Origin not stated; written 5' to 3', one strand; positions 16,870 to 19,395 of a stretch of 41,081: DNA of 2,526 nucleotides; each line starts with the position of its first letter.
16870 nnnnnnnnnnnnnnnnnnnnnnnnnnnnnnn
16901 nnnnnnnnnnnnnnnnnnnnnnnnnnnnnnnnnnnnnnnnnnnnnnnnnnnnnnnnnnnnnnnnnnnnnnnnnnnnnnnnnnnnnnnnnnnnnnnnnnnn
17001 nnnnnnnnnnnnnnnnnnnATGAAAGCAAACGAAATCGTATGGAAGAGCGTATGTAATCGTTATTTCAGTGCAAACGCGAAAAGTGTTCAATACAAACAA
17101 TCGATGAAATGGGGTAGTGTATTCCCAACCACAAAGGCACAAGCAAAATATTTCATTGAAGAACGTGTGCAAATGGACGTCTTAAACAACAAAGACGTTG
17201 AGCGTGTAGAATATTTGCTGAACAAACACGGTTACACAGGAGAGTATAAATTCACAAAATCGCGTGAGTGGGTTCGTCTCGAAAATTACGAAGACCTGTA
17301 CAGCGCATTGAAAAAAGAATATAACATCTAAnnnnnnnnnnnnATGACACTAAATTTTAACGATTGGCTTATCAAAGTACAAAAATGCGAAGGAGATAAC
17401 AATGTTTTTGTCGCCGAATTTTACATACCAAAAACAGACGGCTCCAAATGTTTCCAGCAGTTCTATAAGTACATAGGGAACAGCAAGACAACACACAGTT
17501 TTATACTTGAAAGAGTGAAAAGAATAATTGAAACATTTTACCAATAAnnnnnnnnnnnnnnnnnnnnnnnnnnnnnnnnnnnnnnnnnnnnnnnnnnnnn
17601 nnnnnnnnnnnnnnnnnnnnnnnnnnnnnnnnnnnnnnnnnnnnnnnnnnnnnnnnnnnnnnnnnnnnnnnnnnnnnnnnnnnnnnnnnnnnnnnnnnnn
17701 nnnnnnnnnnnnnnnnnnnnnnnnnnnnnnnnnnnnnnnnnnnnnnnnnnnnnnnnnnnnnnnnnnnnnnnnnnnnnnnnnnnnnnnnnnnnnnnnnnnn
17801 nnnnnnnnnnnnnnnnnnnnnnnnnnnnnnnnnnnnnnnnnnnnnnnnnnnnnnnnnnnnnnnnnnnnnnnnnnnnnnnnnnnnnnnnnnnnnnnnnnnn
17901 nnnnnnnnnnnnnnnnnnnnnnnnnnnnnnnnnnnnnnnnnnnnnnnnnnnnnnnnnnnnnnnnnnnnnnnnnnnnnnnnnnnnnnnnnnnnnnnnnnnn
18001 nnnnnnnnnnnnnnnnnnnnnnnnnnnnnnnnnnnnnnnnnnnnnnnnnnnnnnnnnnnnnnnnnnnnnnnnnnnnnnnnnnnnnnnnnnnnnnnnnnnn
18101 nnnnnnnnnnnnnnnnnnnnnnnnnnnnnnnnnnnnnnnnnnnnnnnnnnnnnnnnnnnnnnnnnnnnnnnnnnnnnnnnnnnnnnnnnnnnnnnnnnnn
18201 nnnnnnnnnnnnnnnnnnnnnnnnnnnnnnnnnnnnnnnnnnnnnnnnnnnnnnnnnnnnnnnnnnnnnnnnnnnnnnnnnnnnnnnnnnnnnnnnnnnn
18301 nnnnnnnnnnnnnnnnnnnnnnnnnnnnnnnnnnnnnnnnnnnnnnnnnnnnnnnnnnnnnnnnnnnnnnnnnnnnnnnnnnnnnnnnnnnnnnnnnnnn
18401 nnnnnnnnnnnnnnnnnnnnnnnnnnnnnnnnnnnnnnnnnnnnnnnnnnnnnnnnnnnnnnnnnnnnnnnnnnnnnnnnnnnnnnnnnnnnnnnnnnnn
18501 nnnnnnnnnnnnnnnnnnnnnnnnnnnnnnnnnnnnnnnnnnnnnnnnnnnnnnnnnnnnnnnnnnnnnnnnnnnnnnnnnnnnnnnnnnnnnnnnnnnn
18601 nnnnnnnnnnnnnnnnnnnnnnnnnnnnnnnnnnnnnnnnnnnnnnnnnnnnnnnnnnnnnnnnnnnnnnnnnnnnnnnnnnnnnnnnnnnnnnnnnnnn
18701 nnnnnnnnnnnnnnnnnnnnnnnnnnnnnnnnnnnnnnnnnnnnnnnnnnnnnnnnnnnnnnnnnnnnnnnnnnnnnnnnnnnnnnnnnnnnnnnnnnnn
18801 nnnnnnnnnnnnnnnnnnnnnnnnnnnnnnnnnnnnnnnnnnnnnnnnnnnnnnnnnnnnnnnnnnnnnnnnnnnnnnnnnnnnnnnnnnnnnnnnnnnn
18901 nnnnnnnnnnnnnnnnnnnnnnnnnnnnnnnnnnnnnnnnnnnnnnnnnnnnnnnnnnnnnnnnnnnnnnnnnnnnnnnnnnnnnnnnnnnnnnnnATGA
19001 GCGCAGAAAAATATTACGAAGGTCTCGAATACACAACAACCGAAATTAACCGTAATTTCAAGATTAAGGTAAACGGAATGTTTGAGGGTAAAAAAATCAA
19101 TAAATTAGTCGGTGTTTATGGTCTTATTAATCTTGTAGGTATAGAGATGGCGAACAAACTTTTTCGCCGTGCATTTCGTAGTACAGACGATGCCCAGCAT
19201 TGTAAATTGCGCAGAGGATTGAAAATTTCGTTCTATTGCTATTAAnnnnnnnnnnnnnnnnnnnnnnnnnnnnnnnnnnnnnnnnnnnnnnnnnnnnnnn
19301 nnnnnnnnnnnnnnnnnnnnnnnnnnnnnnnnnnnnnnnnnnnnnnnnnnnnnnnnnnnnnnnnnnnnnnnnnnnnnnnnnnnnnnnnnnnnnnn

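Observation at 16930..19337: Dispersed regulatory cassette: host-type promoter plus conserved CCGGG leader hairpin at a fixed distance from start codons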

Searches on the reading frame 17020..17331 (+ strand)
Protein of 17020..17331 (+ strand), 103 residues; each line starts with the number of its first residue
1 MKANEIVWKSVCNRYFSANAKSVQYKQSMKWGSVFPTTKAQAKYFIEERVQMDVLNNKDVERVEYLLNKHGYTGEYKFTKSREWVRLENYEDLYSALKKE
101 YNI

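Call 36: search_protein_families(library=phrogs, proteins=[window:17020-17331:+], max_evalue=0.001)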
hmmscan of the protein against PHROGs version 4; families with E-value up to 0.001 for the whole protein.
window:17020-17331:+ (103 aa): 0 families

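Call 37: search_protein_families(library=pfam, proteins=[window:17020-17331:+], max_evalue=0.01)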
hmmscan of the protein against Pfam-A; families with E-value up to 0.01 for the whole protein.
window:17020-17331:+ (103 aa): 0 families

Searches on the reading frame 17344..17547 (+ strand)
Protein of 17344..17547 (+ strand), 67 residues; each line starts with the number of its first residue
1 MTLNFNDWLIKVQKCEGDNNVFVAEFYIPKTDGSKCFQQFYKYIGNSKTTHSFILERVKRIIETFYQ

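Call 36: search_protein_families(library=phrogs, proteins=[window:17344-17547:+], max_evalue=0.001)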
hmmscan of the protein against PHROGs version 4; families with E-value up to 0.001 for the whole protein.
window:17344-17547:+ (67 aa): 0 families

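Call 37: search_protein_families(library=pfam, proteins=[window:17344-17547:+], max_evalue=0.01)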
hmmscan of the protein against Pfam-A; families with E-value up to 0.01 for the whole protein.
window:17344-17547:+ (67 aa): 1 family
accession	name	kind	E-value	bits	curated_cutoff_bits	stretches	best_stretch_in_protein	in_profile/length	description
PF19253.4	DUF5900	-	0.0014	19.4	27.2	1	3-58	40-94/101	Family of unknown function (DUF5900)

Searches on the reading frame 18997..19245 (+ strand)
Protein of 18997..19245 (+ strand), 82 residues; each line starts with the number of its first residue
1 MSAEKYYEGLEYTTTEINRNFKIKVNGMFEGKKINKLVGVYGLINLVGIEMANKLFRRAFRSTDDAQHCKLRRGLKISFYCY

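Call 36: search_protein_families(library=phrogs, proteins=[window:18997-19245:+], max_evalue=0.001)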
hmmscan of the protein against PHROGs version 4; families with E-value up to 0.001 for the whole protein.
window:18997-19245:+ (82 aa): 1 family
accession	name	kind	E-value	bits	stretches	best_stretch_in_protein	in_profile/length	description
phrog_32997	-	unknown function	3.1e-32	111.6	1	6-81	5-81/82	-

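Call 37: search_protein_families(library=pfam, proteins=[window:18997-19245:+], max_evalue=0.01)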
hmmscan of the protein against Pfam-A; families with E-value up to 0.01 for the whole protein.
window:18997-19245:+ (82 aa): 0 families
